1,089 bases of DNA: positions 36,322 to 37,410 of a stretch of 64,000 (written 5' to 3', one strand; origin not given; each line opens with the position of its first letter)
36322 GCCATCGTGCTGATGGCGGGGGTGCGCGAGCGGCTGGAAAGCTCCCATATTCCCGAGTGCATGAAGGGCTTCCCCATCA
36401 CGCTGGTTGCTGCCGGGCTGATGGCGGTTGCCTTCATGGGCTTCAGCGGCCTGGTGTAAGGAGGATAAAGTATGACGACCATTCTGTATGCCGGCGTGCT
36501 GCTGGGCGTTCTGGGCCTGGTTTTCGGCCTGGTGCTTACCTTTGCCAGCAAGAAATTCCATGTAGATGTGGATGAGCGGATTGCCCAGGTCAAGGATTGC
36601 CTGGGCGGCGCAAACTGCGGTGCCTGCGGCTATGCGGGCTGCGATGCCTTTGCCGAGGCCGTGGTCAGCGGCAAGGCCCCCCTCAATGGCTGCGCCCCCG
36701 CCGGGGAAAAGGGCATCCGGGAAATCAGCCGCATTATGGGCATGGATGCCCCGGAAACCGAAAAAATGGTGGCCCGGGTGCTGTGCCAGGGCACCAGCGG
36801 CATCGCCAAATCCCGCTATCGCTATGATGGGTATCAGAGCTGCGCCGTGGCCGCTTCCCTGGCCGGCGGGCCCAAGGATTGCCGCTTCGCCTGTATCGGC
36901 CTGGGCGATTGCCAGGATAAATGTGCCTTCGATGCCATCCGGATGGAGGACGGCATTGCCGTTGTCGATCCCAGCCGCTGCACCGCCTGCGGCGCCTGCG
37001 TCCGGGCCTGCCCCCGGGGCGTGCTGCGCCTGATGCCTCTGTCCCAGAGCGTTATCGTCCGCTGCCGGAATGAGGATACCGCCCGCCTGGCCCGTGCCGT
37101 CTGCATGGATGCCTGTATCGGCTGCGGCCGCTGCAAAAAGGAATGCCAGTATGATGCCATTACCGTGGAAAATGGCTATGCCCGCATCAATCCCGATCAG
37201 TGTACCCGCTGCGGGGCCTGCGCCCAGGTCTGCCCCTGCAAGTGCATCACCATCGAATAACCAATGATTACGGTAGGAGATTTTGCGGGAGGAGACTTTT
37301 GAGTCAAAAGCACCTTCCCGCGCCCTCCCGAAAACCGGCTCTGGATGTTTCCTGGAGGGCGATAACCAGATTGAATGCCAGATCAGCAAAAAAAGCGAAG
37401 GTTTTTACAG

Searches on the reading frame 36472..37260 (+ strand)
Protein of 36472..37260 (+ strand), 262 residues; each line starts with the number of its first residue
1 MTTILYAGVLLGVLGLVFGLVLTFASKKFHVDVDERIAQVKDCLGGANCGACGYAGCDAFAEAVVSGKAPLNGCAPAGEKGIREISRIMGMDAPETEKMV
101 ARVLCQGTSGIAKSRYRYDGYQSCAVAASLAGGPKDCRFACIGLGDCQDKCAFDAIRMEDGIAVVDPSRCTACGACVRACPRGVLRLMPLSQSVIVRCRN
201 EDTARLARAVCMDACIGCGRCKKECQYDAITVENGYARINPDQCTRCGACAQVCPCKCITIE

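Call 19: search_protein_families(library=pfam, proteins=[window:36472-37260:+])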
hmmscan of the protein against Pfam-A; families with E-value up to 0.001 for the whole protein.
window:36472-37260:+ (262 aa): 11 families
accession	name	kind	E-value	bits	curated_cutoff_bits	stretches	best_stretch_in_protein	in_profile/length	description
PF00037.32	Fer4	-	2.9e-19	68.5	21.1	3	164-185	2-23/24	4Fe-4S binding domain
PF12838.12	Fer4_7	-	3.4e-14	53.5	27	2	141-184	2-52/52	4Fe-4S dicluster domain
PF04060.18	FeS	-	1.8e-13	50.4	23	1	46-76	3-33/33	Putative Fe-S cluster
PF14697.11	Fer4_21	-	4e-13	49.7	35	2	212-260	5-58/59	4Fe-4S dicluster domain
PF13237.11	Fer4_10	-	5.9e-13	49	25.5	2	213-255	7-53/53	4Fe-4S dicluster domain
PF13187.11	Fer4_9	-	6.8e-11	42.5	27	2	140-184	1-51/52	4Fe-4S dicluster domain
PF12837.12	Fer4_6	-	1.4e-09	37.9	25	1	162-185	1-24/24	4Fe-4S binding domain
PF12797.12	Fer4_2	-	6.6e-09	35.6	24.5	2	163-181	3-21/22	4Fe-4S binding domain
PF13534.11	Fer4_17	-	7.2e-05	23.7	22.2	1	169-228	1-59/61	4Fe-4S dicluster domain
PF12800.12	Fer4_4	-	0.00016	22.2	24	1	167-183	1-17/17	4Fe-4S binding domain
PF13183.11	Fer4_8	-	0.00051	21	27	0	168-227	3-66/68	4Fe-4S dicluster domain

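Call 21: find_encoding_contigs(protein=window:36472-37260:+, flank=3000, max_places=10)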
Protein window:36472-37260:+ (262 aa): 5 contigs read that carry it; 4 places shown.
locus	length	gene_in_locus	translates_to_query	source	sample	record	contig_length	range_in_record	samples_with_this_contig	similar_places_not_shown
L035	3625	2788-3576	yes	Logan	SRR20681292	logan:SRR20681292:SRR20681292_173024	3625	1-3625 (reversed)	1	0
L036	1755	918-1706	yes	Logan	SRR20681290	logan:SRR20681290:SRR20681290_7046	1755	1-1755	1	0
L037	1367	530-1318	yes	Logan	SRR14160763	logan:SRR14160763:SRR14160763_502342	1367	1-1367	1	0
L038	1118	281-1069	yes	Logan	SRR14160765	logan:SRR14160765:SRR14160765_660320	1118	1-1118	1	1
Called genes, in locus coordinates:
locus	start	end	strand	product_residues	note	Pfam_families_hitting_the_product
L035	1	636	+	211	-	?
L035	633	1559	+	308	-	PF03116:NQR2_RnfD_RnfE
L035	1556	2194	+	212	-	PF02508:Rnf-Nqr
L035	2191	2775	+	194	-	PF02508:Rnf-Nqr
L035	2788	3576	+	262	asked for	PF04060:FeS, PF12838:Fer4_7 (weak), PF13187:Fer4_9 (weak), PF13237:Fer4_10 (weak), PF14697:Fer4_21 (weak), PF00037:Fer4, PF13237:Fer4_10, PF14697:Fer4_21, +5 more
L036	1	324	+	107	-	?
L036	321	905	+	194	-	PF02508:Rnf-Nqr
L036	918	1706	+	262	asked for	PF04060:FeS, PF12838:Fer4_7 (weak), PF13187:Fer4_9 (weak), PF13237:Fer4_10 (weak), PF14697:Fer4_21 (weak), PF00037:Fer4, PF13237:Fer4_10, PF14697:Fer4_21, +5 more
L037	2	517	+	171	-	?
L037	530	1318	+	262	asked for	PF04060:FeS, PF12838:Fer4_7 (weak), PF13187:Fer4_9 (weak), PF13237:Fer4_10 (weak), PF14697:Fer4_21 (weak), PF00037:Fer4, PF13237:Fer4_10, PF14697:Fer4_21, +5 more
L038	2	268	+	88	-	?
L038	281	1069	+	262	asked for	PF04060:FeS, PF12838:Fer4_7 (weak), PF13187:Fer4_9 (weak), PF13237:Fer4_10 (weak), PF14697:Fer4_21 (weak), PF00037:Fer4, PF13237:Fer4_10, PF14697:Fer4_21, +5 more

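Call 24: find_homologous_proteins(query=window:36472-37260:+, max_evalue=1e-40)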
Query window:36472-37260:+ (262 aa): 5513 proteins with E <= 1e-40 among 7202 candidates; the best 120 are listed.
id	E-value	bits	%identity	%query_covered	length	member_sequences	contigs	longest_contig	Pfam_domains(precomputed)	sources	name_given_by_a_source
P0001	4.9e-152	523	86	100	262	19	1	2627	PF14697.12,PF12797.13,PF04060.19,PF12837.13,PF00037.33,PF12838.13,PF13237.12,PF13187.12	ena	-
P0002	8.6e-150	516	86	100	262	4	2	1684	PF14697.12,PF12797.13,PF04060.19,PF12837.13,PF00037.33,PF12838.13,PF13237.12,PF12800.13,PF13187.12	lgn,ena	-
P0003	8.3e-145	499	83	99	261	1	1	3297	PF14697.12,PF12797.13,PF04060.19,PF12837.13,PF00037.33,PF12838.13,PF13237.12,PF13187.12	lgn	-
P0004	1.0e-142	493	83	99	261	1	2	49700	PF14697.12,PF12797.13,PF04060.19,PF12837.13,PF00037.33,PF12838.13,PF13237.12,PF13187.12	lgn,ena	-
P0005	1.1e-141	489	83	99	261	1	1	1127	PF14697.12,PF12797.13,PF04060.19,PF12837.13,PF00037.33,PF12838.13,PF13237.12,PF13187.12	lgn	-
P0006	3.0e-141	488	83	99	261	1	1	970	PF14697.12,PF12797.13,PF04060.19,PF12837.13,PF00037.33,PF12838.13,PF13237.12,PF13187.12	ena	-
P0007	4.6e-141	487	83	99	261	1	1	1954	PF14697.12,PF12797.13,PF04060.19,PF12837.13,PF00037.33,PF12838.13,PF13237.12,PF12800.13,PF13187.12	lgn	-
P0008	8.6e-141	486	83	92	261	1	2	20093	PF14697.12,PF12797.13,PF04060.19,PF12837.13,PF00037.33,PF12838.13,PF13237.12,PF12800.13,PF13187.12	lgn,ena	-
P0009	2.7e-140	485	82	99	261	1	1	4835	PF14697.12,PF12797.13,PF04060.19,PF12837.13,PF00037.33,PF12838.13,PF13237.12,PF13187.12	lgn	-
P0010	4.1e-140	484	80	100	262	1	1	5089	PF14697.12,PF12797.13,PF04060.19,PF12837.13,PF00037.33,PF12838.13,PF13237.12,PF13187.12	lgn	-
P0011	7.5e-139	480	79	100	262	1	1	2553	PF14697.12,PF12797.13,PF04060.19,PF12837.13,PF00037.33,PF12838.13,PF13237.12,PF13187.12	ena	-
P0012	1.1e-136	473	80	99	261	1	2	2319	PF14697.12,PF12797.13,PF04060.19,PF12837.13,PF00037.33,PF12838.13,PF13237.12,PF12800.13,PF13187.12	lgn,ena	-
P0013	1.1e-136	473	80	94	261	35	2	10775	PF14697.12,PF12797.13,PF04060.19,PF12837.13,PF00037.33,PF12838.13,PF13237.12,PF12800.13,PF13187.12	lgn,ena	-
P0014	1.3e-136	473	78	99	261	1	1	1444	PF14697.12,PF12797.13,PF04060.19,PF12837.13,PF00037.33,PF12838.13,PF13237.12,PF13187.12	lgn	-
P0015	2.0e-136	472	80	99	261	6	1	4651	PF14697.12,PF12797.13,PF04060.19,PF12837.13,PF00037.33,PF12838.13,PF13237.12,PF12800.13,PF13187.12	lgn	-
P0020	3.3e-135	468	79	99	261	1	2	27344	PF14697.12,PF12797.13,PF04060.19,PF12837.13,PF00037.33,PF12838.13,PF13237.12,PF12800.13,PF13187.12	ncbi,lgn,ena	-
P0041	9.8e-130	450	75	100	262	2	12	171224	PF14697.12,PF12797.13,PF04060.19,PF12837.13,PF00037.33,PF12838.13,PF25160.2,PF13237.12,PF12800.13,PF13187.12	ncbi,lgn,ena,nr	ncbi:MAG: RnfABCDGE type electron transport complex subunit B [Clostridia bacterium]|nr:RnfABCDGE ty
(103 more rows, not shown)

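Call 25: find_encoding_contigs(protein=P0004, flank=10000, max_places=2)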
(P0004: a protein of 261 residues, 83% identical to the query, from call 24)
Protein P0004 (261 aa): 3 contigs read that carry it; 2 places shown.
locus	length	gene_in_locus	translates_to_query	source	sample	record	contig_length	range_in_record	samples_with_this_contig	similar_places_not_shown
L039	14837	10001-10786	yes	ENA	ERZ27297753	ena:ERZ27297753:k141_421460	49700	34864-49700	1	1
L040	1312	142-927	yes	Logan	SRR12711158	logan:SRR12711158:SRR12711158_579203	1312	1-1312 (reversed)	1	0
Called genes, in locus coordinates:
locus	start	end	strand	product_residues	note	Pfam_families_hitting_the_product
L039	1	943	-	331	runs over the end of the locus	PF20501:MbhE, PF04039:MnhB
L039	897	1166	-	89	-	PF13244:MbhD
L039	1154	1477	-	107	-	PF03334:PhaG_MnhG_YufB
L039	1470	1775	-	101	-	PF04066:MrpF_PhaF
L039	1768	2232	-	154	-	PF01899:MNHE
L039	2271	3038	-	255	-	PF00027:cNMP_binding (weak), PF13545:HTH_Crp_2, PF00325:Crp (weak)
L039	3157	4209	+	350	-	PF02424:ApbE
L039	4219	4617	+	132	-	PF07009:NusG_II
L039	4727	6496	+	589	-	PF04205:FMN_bind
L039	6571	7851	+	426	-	PF13375:RnfC_N, PF01512:Complex1_51K, PF10531:SLBB (weak), PF12838:Fer4_7, PF13183:Fer4_8 (weak), PF13187:Fer4_9 (weak), PF13237:Fer4_10, PF13534:Fer4_17 (weak), +4 more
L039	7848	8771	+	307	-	PF03116:NQR2_RnfD_RnfE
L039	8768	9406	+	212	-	PF02508:Rnf-Nqr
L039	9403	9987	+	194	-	PF02508:Rnf-Nqr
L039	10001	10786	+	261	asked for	PF04060:FeS, PF12838:Fer4_7 (weak), PF13187:Fer4_9 (weak), PF13237:Fer4_10 (weak), PF14697:Fer4_21 (weak), PF00037:Fer4, PF12797:Fer4_2 (weak), PF14697:Fer4_21, +6 more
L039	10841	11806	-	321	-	PF05448:AXE1, PF02129:Peptidase_S15 (faint), PF00561:Abhydrolase_1 (weak), PF12146:Hydrolase_4 (faint), PF00326:Peptidase_S9 (weak)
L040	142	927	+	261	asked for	PF04060:FeS, PF12838:Fer4_7 (weak), PF13187:Fer4_9 (weak), PF13237:Fer4_10 (weak), PF14697:Fer4_21 (weak), PF00037:Fer4, PF12797:Fer4_2 (weak), PF14697:Fer4_21, +6 more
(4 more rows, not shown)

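Call 26: find_encoding_contigs(protein=P0041, flank=10000, max_places=2)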
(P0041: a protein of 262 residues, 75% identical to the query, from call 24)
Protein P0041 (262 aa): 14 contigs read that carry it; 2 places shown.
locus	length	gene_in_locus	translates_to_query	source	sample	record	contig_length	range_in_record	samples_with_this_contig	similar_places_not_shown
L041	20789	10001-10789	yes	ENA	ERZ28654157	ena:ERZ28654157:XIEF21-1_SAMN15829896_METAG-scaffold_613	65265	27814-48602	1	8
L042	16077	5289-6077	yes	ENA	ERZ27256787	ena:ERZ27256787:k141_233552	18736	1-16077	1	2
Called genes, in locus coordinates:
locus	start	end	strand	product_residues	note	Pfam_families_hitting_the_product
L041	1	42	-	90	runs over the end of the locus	PF13244:MbhD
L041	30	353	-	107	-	PF03334:PhaG_MnhG_YufB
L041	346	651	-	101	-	PF04066:MrpF_PhaF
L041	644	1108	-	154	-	PF01899:MNHE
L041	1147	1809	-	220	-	PF13545:HTH_Crp_2, PF00325:Crp (weak)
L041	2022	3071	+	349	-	PF02424:ApbE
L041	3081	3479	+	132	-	PF07009:NusG_II (weak)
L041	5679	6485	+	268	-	PF04205:FMN_bind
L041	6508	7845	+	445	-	PF13375:RnfC_N, PF01512:Complex1_51K, PF10531:SLBB, PF13534:Fer4_17 (faint), PF13237:Fer4_10, PF12838:Fer4_7, PF13183:Fer4_8 (weak), PF13187:Fer4_9 (weak), +3 more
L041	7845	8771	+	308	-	PF03116:NQR2_RnfD_RnfE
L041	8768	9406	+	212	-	PF02508:Rnf-Nqr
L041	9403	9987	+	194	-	PF02508:Rnf-Nqr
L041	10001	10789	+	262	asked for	PF04060:FeS, PF12838:Fer4_7, PF13187:Fer4_9 (weak), PF13237:Fer4_10 (weak), PF14697:Fer4_21 (weak), PF00037:Fer4, PF12797:Fer4_2 (weak), PF14697:Fer4_21, +7 more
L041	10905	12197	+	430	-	PF00165:HTH_AraC (faint), PF12833:HTH_18, PF01636:APH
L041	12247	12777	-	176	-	-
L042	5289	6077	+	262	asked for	PF04060:FeS, PF12838:Fer4_7, PF13187:Fer4_9 (weak), PF13237:Fer4_10 (weak), PF14697:Fer4_21 (weak), PF00037:Fer4, PF12797:Fer4_2 (weak), PF14697:Fer4_21, +7 more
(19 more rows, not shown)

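Call 27: find_encoding_contigs(protein=P0020, flank=10000, max_places=2)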
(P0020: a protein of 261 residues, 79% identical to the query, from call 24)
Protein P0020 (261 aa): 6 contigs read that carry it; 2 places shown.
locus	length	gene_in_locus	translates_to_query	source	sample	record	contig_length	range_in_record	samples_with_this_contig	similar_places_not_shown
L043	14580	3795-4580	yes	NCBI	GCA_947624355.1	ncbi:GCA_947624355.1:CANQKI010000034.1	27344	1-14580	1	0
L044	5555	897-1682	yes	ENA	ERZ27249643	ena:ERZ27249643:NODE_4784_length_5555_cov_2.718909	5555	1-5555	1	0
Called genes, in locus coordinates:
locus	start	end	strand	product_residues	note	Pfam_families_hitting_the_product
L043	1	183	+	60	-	?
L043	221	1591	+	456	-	PF13375:RnfC_N, PF01512:Complex1_51K, PF10531:SLBB, PF13534:Fer4_17 (faint), PF12838:Fer4_7, PF13183:Fer4_8 (weak), PF13187:Fer4_9 (weak), PF13237:Fer4_10, +3 more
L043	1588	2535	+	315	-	PF03116:NQR2_RnfD_RnfE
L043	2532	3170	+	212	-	PF02508:Rnf-Nqr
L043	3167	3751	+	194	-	PF02508:Rnf-Nqr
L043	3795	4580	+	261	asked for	PF04060:FeS, PF12838:Fer4_7, PF13187:Fer4_9 (weak), PF13237:Fer4_10 (weak), PF14697:Fer4_21 (weak), PF00037:Fer4, PF12797:Fer4_2 (weak), PF14697:Fer4_21, +6 more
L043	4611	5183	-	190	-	-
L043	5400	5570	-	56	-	PF00037:Fer4 (weak), PF13237:Fer4_10, PF12838:Fer4_7, PF13187:Fer4_9, PF13484:Fer4_16 (weak), PF12797:Fer4_2 (weak), PF00037:Fer4, PF12837:Fer4_6 (weak), +5 more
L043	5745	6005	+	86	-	-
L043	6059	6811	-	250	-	PF00188:CAP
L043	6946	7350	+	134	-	-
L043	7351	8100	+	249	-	PF00149:Metallophos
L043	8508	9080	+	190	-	PF02381:MraZ (weak)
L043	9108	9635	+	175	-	-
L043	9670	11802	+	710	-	PF03717:PBP_dimer, PF00905:Transpeptidase, PF03793:PASTA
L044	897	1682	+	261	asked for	PF04060:FeS, PF12838:Fer4_7, PF13187:Fer4_9 (weak), PF13237:Fer4_10 (weak), PF14697:Fer4_21 (weak), PF00037:Fer4, PF12797:Fer4_2 (weak), PF14697:Fer4_21, +6 more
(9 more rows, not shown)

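Call 63: find_encoding_contigs(protein=P0001, flank=3000, max_places=6)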
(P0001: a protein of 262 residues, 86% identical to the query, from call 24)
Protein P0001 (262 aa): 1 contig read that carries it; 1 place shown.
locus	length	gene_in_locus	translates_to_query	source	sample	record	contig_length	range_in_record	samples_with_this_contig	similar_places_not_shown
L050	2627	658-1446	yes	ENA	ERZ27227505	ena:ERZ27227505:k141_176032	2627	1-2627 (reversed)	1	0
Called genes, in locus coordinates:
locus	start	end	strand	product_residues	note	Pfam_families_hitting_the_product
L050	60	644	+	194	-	PF02508:Rnf-Nqr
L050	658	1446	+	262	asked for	PF04060:FeS, PF12838:Fer4_7 (weak), PF13187:Fer4_9 (weak), PF13237:Fer4_10 (weak), PF14697:Fer4_21 (weak), PF00037:Fer4, PF12797:Fer4_2 (weak), PF12837:Fer4_6 (weak), +3 more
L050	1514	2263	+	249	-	PF01261:AP_endonuc_2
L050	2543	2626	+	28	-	?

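Call 64: find_encoding_contigs(protein=P0010, flank=5000, max_places=4)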
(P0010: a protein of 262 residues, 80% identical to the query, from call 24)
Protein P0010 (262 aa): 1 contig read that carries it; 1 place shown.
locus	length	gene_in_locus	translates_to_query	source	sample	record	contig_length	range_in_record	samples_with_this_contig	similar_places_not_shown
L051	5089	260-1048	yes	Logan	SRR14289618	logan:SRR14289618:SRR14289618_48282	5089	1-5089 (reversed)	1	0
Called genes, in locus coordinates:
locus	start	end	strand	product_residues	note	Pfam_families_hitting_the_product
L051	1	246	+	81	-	?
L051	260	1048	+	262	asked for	PF04060:FeS, PF12838:Fer4_7 (weak), PF13187:Fer4_9 (weak), PF13237:Fer4_10 (weak), PF14697:Fer4_21 (weak), PF00037:Fer4, PF12797:Fer4_2 (weak), PF12837:Fer4_6 (weak), +4 more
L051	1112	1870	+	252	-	PF01261:AP_endonuc_2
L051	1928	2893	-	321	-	PF05448:AXE1, PF02129:Peptidase_S15 (faint), PF12146:Hydrolase_4 (faint), PF00561:Abhydrolase_1 (faint), PF00326:Peptidase_S9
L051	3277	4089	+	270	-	PF13641:Glyco_tranf_2_3, PF00535:Glycos_transf_2, PF10111:Glyco_tranf_2_2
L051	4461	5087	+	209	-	?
